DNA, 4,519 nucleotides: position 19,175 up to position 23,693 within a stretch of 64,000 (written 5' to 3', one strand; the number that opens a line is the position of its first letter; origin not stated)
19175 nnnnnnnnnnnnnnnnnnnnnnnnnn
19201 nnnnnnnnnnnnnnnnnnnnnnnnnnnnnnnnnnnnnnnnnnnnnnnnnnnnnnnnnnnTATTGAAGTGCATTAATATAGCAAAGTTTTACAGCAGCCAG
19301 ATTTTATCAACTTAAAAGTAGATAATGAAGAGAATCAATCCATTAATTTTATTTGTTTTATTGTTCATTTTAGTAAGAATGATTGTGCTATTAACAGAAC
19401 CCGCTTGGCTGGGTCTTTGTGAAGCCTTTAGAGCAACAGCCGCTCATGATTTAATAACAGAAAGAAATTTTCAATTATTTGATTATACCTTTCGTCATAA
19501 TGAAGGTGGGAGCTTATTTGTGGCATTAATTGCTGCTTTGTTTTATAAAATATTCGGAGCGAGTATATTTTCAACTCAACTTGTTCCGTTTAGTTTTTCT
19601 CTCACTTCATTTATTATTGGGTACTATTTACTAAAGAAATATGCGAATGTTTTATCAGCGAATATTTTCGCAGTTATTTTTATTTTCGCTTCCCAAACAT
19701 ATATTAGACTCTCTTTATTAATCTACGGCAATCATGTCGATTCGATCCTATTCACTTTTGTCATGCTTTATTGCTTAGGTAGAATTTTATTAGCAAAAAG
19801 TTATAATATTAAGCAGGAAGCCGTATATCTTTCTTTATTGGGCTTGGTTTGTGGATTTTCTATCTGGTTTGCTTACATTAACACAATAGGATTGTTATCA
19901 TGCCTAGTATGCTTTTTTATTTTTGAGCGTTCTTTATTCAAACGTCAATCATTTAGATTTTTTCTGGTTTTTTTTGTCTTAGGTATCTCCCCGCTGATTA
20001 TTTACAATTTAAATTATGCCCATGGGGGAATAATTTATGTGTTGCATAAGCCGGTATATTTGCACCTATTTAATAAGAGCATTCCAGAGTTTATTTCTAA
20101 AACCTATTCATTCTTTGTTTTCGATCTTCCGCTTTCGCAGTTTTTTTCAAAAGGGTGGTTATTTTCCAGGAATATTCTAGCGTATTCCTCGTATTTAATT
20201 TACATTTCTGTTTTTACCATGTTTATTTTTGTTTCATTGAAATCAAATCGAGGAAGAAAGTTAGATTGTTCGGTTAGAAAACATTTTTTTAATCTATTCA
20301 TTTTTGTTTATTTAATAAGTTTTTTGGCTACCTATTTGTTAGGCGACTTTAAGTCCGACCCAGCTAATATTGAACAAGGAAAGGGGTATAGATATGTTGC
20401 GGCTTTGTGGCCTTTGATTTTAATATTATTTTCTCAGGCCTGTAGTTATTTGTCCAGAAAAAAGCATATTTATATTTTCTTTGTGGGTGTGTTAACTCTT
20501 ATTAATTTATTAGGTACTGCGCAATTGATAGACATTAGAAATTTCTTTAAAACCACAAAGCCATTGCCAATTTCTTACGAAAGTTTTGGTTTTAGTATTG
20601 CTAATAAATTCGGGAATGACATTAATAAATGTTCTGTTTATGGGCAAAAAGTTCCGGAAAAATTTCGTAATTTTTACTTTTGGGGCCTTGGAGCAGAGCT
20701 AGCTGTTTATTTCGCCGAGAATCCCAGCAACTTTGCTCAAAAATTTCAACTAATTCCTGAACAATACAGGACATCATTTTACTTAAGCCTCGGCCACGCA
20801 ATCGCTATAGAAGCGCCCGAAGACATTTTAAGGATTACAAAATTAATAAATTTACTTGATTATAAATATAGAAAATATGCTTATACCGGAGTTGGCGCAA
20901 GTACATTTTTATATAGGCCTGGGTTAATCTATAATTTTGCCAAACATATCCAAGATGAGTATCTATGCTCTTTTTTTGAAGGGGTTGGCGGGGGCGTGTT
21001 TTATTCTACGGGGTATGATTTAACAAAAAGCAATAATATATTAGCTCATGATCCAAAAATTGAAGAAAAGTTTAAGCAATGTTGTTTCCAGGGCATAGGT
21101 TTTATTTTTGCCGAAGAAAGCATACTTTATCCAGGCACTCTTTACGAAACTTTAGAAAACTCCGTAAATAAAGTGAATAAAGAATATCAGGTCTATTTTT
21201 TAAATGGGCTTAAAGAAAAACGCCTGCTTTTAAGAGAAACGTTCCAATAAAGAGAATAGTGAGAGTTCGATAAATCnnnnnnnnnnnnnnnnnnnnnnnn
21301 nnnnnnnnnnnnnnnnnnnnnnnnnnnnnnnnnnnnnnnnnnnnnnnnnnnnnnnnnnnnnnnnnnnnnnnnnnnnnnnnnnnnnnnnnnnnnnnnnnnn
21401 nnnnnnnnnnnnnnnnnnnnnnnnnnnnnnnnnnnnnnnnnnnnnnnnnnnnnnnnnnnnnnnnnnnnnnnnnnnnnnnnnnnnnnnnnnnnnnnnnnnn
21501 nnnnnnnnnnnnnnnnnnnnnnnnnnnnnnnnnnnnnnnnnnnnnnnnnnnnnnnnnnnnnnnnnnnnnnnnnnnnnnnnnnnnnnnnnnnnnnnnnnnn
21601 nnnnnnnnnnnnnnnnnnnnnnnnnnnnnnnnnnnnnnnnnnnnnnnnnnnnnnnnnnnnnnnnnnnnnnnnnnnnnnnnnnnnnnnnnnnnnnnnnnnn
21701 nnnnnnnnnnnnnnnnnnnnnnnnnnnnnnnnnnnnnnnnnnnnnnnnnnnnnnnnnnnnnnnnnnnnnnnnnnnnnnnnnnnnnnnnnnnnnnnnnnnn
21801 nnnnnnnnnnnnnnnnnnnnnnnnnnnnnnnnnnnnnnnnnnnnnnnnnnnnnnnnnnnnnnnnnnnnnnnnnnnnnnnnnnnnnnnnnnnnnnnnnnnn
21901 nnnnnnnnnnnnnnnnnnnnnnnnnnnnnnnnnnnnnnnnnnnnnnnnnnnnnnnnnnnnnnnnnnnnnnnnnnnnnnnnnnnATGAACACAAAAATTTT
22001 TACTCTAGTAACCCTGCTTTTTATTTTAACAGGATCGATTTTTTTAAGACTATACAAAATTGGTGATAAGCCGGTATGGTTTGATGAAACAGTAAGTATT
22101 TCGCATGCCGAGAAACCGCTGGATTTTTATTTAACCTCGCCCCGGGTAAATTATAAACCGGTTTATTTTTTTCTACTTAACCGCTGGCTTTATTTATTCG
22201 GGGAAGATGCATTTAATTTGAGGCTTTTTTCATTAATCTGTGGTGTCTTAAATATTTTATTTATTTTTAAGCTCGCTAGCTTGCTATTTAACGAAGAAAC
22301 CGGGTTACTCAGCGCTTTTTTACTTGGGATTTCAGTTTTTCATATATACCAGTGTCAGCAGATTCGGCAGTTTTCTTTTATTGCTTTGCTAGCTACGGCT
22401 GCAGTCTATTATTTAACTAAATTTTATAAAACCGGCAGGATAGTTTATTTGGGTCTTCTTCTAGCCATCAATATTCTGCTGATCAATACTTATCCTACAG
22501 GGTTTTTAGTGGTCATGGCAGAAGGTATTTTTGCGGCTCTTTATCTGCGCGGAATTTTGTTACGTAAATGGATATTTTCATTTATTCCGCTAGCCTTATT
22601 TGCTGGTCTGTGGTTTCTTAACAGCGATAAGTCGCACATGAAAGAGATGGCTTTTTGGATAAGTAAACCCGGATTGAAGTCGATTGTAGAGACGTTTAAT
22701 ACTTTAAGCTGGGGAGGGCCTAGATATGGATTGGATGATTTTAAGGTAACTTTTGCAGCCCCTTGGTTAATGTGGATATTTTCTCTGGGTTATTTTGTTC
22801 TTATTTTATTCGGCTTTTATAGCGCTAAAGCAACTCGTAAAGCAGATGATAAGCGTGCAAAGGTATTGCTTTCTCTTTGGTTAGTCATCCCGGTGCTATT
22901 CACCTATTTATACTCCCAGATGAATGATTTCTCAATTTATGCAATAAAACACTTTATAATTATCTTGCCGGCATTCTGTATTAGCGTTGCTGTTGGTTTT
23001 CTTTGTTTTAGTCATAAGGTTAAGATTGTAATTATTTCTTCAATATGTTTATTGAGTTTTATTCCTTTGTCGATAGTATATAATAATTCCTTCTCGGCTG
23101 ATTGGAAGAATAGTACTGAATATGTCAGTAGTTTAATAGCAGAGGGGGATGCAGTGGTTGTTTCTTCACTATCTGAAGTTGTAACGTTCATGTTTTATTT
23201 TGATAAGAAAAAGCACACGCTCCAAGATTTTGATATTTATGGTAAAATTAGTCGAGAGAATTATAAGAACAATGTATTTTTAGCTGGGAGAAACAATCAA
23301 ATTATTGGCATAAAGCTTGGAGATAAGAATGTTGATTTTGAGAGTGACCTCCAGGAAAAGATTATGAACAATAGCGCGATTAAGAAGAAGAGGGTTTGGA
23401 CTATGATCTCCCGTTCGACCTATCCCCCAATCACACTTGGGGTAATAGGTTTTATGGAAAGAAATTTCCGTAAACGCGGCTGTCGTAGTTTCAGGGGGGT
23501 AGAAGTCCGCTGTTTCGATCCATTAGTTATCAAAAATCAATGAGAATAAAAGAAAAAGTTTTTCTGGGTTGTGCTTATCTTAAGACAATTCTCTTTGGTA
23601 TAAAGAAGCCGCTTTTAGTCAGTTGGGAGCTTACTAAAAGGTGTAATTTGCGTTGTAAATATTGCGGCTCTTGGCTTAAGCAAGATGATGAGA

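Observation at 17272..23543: Arn-like module 2: DegT-like, GT2, GT-C, WbqC-like, GT-C(W.DE)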

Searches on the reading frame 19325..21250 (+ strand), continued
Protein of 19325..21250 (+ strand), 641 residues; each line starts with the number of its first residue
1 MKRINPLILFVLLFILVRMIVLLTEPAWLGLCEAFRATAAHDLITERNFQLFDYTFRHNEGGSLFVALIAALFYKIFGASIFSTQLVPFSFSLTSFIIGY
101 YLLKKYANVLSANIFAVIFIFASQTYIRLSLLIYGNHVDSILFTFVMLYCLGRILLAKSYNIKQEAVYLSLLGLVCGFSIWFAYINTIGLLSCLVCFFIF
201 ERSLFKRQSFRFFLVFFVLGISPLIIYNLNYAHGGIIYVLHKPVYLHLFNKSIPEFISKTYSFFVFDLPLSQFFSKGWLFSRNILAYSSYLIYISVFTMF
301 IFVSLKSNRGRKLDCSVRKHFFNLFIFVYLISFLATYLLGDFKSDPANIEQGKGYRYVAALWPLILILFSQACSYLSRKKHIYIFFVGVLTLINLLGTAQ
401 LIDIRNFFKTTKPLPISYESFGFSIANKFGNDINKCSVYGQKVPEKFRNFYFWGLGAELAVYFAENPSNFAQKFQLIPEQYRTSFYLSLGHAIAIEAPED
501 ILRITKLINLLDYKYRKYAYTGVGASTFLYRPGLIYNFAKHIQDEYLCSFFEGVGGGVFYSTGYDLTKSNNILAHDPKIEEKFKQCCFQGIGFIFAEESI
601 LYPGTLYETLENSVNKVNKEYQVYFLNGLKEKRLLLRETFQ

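Call 53: search_protein_families(library=pfam, proteins=[P0157, P0158, P0160, P0163, P0166, P0170, P0193, P0218, P0269, P0302], max_evalue=0.01)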
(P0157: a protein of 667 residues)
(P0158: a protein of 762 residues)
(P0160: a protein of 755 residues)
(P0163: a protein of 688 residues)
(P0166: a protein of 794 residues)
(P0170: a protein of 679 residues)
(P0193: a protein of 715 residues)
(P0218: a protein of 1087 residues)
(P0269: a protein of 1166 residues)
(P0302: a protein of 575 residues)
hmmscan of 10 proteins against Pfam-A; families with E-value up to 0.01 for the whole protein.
P0157 (667 aa): 0 families

P0158 (762 aa): 2 families
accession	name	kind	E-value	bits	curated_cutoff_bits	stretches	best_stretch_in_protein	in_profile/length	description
PF13231.12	PMT_2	-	1.1e-07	32.6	26.1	1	68-226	5-160/160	Dolichyl-phosphate-mannose-protein mannosyltransferase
PF21278.2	YlmH_1st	-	4.6e-05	23.9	27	0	446-464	6-24/65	YlmH, N-terminal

P0160 (755 aa): 1 family
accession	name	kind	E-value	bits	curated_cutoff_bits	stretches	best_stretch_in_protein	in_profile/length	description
PF13231.12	PMT_2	-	0.00057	20.6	26.1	1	77-235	13-160/160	Dolichyl-phosphate-mannose-protein mannosyltransferase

P0163 (688 aa): 1 family
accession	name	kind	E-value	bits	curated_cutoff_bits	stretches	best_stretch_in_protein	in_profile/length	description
PF13231.12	PMT_2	-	2.8e-05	24.8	26.1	1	74-226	11-160/160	Dolichyl-phosphate-mannose-protein mannosyltransferase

P0166 (794 aa): 0 families

P0170 (679 aa): 0 families

P0193 (715 aa): 2 families
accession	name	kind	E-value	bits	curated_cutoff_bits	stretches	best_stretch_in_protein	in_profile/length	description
PF13231.12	PMT_2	-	2.4e-10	41.3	26.1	1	93-243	14-160/160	Dolichyl-phosphate-mannose-protein mannosyltransferase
PF09578.15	Spore_YabQ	-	0.0017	18.9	27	1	156-201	33-78/79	Spore cortex protein YabQ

P0218 (1087 aa): 1 family
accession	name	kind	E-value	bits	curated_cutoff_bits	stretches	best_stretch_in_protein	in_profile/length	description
PF02585.22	PIG-L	-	4e-25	89.2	28.2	1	735-931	1-128/129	GlcNAc-PI de-N-acetylase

P0269 (1166 aa): 8 families
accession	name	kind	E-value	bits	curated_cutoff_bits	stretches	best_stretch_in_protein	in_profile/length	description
PF02129.25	Peptidase_S15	-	1.8e-07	31.6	23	1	611-767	4-151/262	X-Pro dipeptidyl-peptidase (S15 family)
PF01738.24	DLH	-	8.9e-07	29.2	21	1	616-745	5-129/217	Dienelactone hydrolase family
PF22244.2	GCE_fung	-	3.9e-06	27.3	27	1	694-745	84-137/231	Glucuronyl esterase, fungi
PF12715.13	Abhydrolase_7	-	1.4e-05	24.9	21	1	646-797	149-319/388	Abhydrolase family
PF05448.18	AXE1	-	5.8e-05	22.5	21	1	698-743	161-206/321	Acetyl xylan esterase (AXE1)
PF13231.12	PMT_2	-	0.00012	22.8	26.1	1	78-231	9-160/160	Dolichyl-phosphate-mannose-protein mannosyltransferase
PF08840.17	BAAT_C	-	0.00094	19.7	20.9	1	702-752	11-61/210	BAAT / Acyl-CoA thioester hydrolase C terminal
PF00326.27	Peptidase_S9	-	0.0062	16.5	22.6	0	701-756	52-108/213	Prolyl oligopeptidase family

P0302 (575 aa): 1 family
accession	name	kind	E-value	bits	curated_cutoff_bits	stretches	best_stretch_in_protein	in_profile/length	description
PF13231.12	PMT_2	-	0.00054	20.6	26.1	1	95-244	13-160/160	Dolichyl-phosphate-mannose-protein mannosyltransferase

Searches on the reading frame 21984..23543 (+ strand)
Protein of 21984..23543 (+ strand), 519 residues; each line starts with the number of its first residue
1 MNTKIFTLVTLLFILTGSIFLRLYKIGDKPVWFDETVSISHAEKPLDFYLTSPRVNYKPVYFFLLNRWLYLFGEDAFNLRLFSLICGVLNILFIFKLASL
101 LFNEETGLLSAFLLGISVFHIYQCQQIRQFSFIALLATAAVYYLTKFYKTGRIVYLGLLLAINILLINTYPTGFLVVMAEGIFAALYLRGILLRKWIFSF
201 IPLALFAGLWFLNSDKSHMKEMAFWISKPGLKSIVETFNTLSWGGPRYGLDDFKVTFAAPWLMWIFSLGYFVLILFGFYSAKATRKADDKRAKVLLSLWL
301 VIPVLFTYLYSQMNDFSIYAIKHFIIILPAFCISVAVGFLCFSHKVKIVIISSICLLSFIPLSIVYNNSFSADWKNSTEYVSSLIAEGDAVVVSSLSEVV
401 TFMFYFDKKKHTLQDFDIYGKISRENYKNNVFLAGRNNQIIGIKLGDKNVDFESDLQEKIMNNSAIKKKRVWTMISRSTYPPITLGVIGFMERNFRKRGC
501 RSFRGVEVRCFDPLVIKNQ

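Call 4: search_protein_families(library=pfam, proteins=[window:21984-23543:+], max_evalue=0.01)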
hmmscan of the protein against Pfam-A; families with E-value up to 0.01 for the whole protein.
window:21984-23543:+ (519 aa): 1 family
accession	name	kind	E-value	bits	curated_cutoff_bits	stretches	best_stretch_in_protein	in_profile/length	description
PF13231.12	PMT_2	-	9.8e-13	49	26.1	1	59-205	4-151/160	Dolichyl-phosphate-mannose-protein mannosyltransferase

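Call 8: search_protein_families(library=ncbifam, proteins=[window:21984-23543:+], max_evalue=0.01)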
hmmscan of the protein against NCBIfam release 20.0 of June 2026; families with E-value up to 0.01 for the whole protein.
window:21984-23543:+ (519 aa): 0 families

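Call 12: search_solved_structures(query=window:21984-23543:+, max_evalue=1, show_alignments=2)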
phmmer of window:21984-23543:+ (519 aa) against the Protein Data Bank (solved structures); distinct sequences matched with E-value up to 1: 0.

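Call 27: find_homologous_proteins(query=window:21984-23543:+, max_evalue=0.001)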
Query window:21984-23543:+ (519 aa): 24 proteins with E <= 0.001 among 8000 candidates.
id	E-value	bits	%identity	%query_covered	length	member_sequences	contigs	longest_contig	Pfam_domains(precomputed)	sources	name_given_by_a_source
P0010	0.0e+0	1158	100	100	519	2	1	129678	PF13231.13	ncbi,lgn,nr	ncbi:MAG: glycosyltransferase family 39 protein [Candidatus Omnitrophica bacterium]|nr:glycosyltrans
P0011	4.0e-204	697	61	99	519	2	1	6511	PF13231.13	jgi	-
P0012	2.5e-155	536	49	99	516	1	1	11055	PF13231.13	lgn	-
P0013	2.9e-154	533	51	95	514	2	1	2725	PF13231.13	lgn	-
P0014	7.1e-146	505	46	97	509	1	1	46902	PF13231.13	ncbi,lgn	-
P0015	1.6e-145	504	49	96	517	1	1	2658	PF13231.13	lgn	-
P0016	1.8e-143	497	47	99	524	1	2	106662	PF13231.13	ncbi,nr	ncbi:MAG: glycosyltransferase family 39 protein [Candidatus Omnitrophica bacterium]|nr:glycosyltrans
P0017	1.3e-142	494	48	99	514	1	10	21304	PF13231.13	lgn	-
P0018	6.0e-137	476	47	96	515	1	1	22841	PF13231.13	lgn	-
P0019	7.8e-132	459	45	95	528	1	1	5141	PF13231.13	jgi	jgi:hypothetical protein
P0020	1.0e-130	455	45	97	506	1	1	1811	PF13231.13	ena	-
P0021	8.7e-130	452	45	95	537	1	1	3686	PF13231.13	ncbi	-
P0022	7.7e-128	446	43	98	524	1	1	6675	PF13231.13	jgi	-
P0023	2.1e-124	434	44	95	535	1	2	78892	PF13231.13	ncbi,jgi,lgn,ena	-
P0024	3.6e-117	411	44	87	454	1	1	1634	PF13231.13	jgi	jgi:uncharacterized membrane protein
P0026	2.1e-20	91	24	96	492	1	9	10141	PF13231.13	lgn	-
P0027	2.9e-11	61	30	35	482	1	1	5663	PF13231.13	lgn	-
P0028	1.3e-9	56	25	76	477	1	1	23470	PF13231.13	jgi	jgi:mannosyltransferase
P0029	2.7e-9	55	23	79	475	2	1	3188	PF13231.13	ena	-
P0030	1.0e-8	53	24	76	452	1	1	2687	PF13231.13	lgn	-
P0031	2.6e-5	41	28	31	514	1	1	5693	PF02516.21,PF13231.13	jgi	jgi:hypothetical protein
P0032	2.7e-5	41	35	12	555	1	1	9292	PF13231.13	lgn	-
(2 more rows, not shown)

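Call 31: search_solved_structures(query=A2, max_evalue=1, show_alignments=2)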
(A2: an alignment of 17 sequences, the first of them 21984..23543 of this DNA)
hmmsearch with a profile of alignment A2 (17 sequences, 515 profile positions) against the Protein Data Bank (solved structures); distinct sequences matched with E-value up to 1: 4.
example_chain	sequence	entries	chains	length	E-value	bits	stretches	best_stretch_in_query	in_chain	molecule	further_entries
3waj_A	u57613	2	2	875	0.0067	18.6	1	78-116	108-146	Transmembrane oligosaccharyl transferase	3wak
5gmy_A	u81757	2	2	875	0.0067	18.6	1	78-116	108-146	Transmembrane oligosaccharyl transferase, putative | Dolichyl-phosphooligosaccharide-protein glycotransferase 3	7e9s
9mt2_A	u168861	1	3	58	0.46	12.5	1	306-352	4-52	Pre-glycoprotein polyprotein GP complex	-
2ia4_A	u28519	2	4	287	0.81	11.7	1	380-409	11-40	Putative periplasmic binding transport protein | PERIPLASMIC BINDING TRANSPORT PROTEIN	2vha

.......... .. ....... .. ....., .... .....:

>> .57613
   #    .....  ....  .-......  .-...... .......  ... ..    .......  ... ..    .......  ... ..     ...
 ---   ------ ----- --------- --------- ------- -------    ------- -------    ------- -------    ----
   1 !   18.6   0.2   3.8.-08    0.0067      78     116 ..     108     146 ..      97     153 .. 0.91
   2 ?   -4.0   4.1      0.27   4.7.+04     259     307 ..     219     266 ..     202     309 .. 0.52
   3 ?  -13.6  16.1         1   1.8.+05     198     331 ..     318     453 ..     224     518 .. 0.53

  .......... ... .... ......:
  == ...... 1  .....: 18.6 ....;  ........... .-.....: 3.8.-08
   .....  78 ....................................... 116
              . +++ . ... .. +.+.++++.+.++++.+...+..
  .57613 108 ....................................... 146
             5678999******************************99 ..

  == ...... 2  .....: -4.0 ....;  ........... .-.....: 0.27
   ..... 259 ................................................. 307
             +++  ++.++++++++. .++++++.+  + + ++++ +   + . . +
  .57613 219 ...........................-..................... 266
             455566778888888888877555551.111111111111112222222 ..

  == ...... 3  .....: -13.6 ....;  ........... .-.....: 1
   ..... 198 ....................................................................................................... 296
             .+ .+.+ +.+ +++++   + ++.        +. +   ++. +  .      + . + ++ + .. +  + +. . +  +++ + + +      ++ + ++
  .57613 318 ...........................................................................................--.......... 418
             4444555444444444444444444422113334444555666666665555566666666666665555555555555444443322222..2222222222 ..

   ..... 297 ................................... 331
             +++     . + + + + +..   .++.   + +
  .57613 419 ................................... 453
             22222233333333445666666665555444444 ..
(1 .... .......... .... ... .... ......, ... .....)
